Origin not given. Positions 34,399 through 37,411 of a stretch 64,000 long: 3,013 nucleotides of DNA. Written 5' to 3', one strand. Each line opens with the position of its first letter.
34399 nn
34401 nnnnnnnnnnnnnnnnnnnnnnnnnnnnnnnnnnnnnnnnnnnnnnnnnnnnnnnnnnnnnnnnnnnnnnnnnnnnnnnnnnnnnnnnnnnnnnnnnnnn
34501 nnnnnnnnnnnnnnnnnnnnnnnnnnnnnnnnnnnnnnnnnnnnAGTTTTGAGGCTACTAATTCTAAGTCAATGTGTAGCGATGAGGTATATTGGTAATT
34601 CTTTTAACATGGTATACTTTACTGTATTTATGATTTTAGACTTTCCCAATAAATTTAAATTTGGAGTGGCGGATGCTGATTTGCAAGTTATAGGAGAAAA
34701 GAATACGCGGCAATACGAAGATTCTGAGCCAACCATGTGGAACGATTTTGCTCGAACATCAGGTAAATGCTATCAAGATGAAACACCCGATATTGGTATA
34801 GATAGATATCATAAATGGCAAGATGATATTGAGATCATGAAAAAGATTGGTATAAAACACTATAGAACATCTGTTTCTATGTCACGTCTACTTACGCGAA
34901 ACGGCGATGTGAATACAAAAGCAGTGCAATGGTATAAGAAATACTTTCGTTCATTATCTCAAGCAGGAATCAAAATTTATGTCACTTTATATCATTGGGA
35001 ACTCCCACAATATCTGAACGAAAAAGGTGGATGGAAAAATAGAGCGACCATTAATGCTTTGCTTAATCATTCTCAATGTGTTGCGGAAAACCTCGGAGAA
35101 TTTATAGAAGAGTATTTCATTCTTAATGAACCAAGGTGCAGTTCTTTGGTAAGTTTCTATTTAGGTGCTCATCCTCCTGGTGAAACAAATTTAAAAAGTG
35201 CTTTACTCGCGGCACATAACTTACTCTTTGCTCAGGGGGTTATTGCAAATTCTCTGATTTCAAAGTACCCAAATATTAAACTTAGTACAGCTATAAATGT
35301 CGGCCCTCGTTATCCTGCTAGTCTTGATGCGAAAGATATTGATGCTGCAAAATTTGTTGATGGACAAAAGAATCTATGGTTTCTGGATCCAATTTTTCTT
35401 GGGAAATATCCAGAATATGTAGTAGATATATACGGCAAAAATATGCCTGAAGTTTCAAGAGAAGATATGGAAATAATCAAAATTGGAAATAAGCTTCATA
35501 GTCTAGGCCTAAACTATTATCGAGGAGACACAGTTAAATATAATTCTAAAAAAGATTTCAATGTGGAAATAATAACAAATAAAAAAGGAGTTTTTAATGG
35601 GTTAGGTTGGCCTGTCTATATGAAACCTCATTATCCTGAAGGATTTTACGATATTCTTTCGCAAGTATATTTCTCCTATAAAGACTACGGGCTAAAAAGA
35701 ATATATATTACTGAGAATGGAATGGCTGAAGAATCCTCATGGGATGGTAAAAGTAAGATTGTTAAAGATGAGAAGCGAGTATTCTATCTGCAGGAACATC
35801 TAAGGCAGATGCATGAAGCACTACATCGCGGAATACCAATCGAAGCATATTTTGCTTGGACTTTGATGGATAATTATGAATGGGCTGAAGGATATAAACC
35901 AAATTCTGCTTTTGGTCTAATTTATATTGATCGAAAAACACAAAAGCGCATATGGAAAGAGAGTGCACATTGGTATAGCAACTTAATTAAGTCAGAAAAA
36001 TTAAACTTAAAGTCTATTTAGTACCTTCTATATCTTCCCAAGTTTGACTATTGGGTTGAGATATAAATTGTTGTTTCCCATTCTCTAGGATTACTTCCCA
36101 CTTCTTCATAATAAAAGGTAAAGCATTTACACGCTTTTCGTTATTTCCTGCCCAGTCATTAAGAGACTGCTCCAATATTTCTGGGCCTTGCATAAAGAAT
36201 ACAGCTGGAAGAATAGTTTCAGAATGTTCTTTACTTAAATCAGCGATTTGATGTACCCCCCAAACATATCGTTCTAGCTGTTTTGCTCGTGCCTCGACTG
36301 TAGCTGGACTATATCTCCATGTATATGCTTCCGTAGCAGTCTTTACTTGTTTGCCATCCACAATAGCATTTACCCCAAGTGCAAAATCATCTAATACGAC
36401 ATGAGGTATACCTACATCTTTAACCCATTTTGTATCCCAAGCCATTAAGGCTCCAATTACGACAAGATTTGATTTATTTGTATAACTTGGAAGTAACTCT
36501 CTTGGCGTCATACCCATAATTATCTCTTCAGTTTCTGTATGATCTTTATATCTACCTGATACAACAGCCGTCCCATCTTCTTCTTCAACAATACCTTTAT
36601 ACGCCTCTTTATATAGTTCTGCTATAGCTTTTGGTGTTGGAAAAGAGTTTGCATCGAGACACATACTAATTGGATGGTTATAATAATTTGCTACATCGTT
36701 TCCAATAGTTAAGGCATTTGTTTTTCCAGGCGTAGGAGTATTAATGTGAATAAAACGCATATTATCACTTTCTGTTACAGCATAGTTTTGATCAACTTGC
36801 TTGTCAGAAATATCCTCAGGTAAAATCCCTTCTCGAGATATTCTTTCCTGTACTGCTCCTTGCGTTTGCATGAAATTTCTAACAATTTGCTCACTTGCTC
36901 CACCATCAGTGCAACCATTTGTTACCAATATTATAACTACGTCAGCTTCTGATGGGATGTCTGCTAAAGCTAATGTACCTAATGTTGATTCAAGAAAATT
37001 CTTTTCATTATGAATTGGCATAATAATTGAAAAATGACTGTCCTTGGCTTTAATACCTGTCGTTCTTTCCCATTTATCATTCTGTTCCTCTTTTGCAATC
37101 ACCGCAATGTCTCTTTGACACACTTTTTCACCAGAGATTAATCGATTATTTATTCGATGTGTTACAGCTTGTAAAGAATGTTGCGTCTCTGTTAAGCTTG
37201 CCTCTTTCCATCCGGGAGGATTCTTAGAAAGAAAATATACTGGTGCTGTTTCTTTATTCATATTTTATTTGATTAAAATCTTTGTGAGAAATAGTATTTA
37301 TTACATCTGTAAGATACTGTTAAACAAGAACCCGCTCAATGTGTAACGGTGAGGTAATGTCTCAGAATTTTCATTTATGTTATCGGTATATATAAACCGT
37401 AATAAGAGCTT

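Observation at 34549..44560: About 10 kb AT-rich accessory segment splitting the type IV pilus gene cluster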

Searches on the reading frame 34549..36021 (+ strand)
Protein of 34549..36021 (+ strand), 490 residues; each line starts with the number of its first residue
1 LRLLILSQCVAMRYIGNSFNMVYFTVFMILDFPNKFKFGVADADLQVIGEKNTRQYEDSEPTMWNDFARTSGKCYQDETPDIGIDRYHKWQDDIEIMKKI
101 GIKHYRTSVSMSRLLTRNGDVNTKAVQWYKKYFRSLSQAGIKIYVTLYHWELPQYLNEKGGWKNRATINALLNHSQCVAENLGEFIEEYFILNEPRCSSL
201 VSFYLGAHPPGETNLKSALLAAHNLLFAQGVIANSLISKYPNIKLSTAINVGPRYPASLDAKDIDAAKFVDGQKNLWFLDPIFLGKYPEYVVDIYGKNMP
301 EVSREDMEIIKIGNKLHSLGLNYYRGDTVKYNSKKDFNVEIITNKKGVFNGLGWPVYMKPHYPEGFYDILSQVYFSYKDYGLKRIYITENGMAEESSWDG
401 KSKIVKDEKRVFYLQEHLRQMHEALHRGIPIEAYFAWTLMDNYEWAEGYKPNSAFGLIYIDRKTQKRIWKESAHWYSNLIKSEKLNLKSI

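Call 3: search_protein_families(library=pfam, proteins=[window:34549-36021:+], max_evalue=0.01)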
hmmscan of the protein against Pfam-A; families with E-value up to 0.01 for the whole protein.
window:34549-36021:+ (490 aa): 1 family
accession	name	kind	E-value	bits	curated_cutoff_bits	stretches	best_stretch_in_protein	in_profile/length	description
PF00232.24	Glyco_hydro_1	-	1.6e-110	370.1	22.6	1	31-484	4-452/453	Glycosyl hydrolase family 1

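Call 15: search_protein_families(library=ncbifam, proteins=[window:34549-36021:+], max_evalue=0.01)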
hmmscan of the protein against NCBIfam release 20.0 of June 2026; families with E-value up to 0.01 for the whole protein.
window:34549-36021:+ (490 aa): 8 families
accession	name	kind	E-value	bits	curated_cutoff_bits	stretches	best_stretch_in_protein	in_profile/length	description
TIGR03356.1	BGL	equivalog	4.4e-118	394.9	478.5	1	32-476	1-427/427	GH1 family beta-glucosidase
NF010036.0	PRK13511.1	subfamily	3.4e-73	246.8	610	1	30-483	3-466/469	6-phospho-beta-galactosidase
TIGR01233.1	lacG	equivalog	8.5e-59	199.7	561.2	1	32-481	4-467/472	6-phospho-beta-galactosidase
NF041004.1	Beta_gal_BgaS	equivalog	1.1e-42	146.2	475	1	121-484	123-467/479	beta-galactosidase BgaS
NF007356.0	PRK09852.1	subfamily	9e-40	136.7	623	1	83-485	66-471/474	6-phospho-beta-glucosidase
NF007154.0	PRK09589.1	subfamily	8.8e-36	123.7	624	1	83-483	62-472/476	6-phospho-beta-glucosidase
NF007158.0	PRK09593.1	subfamily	2.4e-35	122.2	639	1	83-484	68-474/478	6-phospho-beta-glucosidase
NF011589.0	PRK15014.1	subfamily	5.6e-24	85.2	686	1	82-484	63-474/477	6-phospho-beta-glucosidase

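Call 16: find_homologous_proteins(query=window:34549-36021:+, max_evalue=1e-20)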
Query window:34549-36021:+ (490 aa): 5452 proteins with E <= 1e-20 among 8000 candidates; the best 120 are listed.
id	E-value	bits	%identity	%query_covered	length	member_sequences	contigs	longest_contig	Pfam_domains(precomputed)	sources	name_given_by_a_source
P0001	0.0e+0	1099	100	96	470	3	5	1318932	PF00232.25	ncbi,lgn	-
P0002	4.8e-264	895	81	94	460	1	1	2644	PF00232.25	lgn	-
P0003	1.3e-211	722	64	93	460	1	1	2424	PF00232.25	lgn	-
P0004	4.5e-207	707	63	94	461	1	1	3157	PF00232.25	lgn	-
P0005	5.3e-206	703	62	93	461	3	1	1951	PF00232.25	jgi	-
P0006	1.7e-205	701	64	92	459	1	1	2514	PF00232.25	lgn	-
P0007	4.9e-201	687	62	92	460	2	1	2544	PF00232.25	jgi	-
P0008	1.4e-200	685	62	93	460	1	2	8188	PF00232.25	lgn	-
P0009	4.7e-200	683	61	92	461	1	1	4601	PF00232.25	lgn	-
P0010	1.3e-199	682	61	94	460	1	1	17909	PF00232.25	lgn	-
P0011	4.9e-199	680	60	94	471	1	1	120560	PF00232.25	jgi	jgi:beta-glucosidase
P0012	2.5e-197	675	59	93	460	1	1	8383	PF00232.25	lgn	-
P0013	3.1e-195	668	61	93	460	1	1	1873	PF00232.25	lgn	-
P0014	5.7e-195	667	61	93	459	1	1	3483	PF00232.25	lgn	-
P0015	1.0e-194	666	59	93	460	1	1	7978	PF00232.25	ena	-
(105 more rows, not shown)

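Call 26: find_encoding_contigs(protein=P0011, flank=8000, max_places=2)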
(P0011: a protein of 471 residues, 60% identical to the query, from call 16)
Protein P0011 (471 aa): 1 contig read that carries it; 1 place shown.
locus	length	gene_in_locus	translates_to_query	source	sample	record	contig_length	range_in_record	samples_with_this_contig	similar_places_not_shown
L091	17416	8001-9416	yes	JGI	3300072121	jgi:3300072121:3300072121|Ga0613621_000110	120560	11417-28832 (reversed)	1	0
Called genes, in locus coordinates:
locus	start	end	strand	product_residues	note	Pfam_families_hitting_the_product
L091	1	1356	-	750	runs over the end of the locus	PF00133:tRNA-synt_1, PF09334:tRNA-synt_1g, PF13603:tRNA-synt_1_2 (weak), PF08264:Anticodon_1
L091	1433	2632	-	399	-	PF00486:Trans_reg_C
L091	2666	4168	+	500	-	PF01116:F_bP_aldolase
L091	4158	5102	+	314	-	PF00316:FBPase, PF00459:Inositol_P, PF18913:FBPase_C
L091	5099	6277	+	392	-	PF00162:PGK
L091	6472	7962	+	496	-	-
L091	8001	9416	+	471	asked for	PF00232:Glyco_hydro_1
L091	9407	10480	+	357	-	PF03727:Hexokinase_2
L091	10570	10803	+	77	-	-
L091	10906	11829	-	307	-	PF03741:TerC, PF04332:DUF475, PF03741:TerC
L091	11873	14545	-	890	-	PF13196:DUF4012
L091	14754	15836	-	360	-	PF04932:Wzy_C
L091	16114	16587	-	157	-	PF13083:KH_KhpA-B, PF01424:R3H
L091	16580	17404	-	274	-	PF02096:60KD_IMP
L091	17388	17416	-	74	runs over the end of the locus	PF01809:YidD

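Call 48: find_encoding_contigs(protein=P0002, flank=5000, max_places=3)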
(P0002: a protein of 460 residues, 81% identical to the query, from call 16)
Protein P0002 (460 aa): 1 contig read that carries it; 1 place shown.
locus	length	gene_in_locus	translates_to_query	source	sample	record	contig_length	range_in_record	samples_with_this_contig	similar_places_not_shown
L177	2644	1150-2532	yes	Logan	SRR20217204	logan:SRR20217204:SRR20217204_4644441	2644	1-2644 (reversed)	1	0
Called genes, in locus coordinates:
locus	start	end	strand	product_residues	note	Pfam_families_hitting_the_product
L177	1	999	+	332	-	?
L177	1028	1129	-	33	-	-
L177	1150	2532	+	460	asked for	PF00232:Glyco_hydro_1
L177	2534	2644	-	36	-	?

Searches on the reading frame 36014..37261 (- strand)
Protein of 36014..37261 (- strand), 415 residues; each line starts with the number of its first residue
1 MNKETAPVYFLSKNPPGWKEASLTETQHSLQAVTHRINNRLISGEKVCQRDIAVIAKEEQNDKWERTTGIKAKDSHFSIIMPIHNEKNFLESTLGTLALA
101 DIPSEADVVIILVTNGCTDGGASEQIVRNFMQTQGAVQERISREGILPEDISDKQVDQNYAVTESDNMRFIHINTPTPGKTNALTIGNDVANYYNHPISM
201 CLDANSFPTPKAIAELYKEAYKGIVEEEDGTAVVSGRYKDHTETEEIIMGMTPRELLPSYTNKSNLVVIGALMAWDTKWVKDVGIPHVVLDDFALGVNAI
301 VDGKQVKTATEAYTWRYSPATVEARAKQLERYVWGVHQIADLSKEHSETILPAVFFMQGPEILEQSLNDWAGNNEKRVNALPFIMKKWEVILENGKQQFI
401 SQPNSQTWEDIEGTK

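Call 3: search_protein_families(library=pfam, proteins=[window:36014-37261:-], max_evalue=0.01)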
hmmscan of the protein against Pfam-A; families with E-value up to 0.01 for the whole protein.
window:36014-37261:- (415 aa): 3 families
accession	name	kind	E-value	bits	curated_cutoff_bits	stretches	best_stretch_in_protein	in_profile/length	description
PF13632.12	Glyco_trans_2_3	-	6.4e-07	29.8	27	1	263-337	67-144/198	Glycosyl transferase family group 2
PF00535.33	Glycos_transf_2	-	6.3e-06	26.7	23.3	0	78-132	1-50/168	Glycosyl transferase family 2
PF13641.12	Glyco_tranf_2_3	-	1.3e-05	25.8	27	1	265-333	156-228/230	Glycosyltransferase like family 2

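Call 15: search_protein_families(library=ncbifam, proteins=[window:36014-37261:-], max_evalue=0.01)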
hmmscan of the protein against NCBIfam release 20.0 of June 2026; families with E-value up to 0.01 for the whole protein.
window:36014-37261:- (415 aa): 3 families
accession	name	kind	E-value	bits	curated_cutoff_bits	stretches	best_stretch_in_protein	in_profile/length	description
TIGR03937.1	PgaC_IcaA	equivalog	0.00032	19.8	422.3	0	59-123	28-90/407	poly-beta-1,6-N-acetyl-D-glucosamine synthase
NF041865.1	EpsU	equivalog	0.0012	17.9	700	1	74-123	38-86/394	exopolysaccharide biosynthesis GT2 family glycosyltransferase EpsU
NF007482.0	PRK10073.1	equivalog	0.0061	15.6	423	1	73-137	4-63/334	glycosyltransferase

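Call 30: search_protein_families(library=phrogs, proteins=[window:36014-37261:-], max_evalue=0.001)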
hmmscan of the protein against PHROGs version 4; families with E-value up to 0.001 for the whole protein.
window:36014-37261:- (415 aa): 0 families
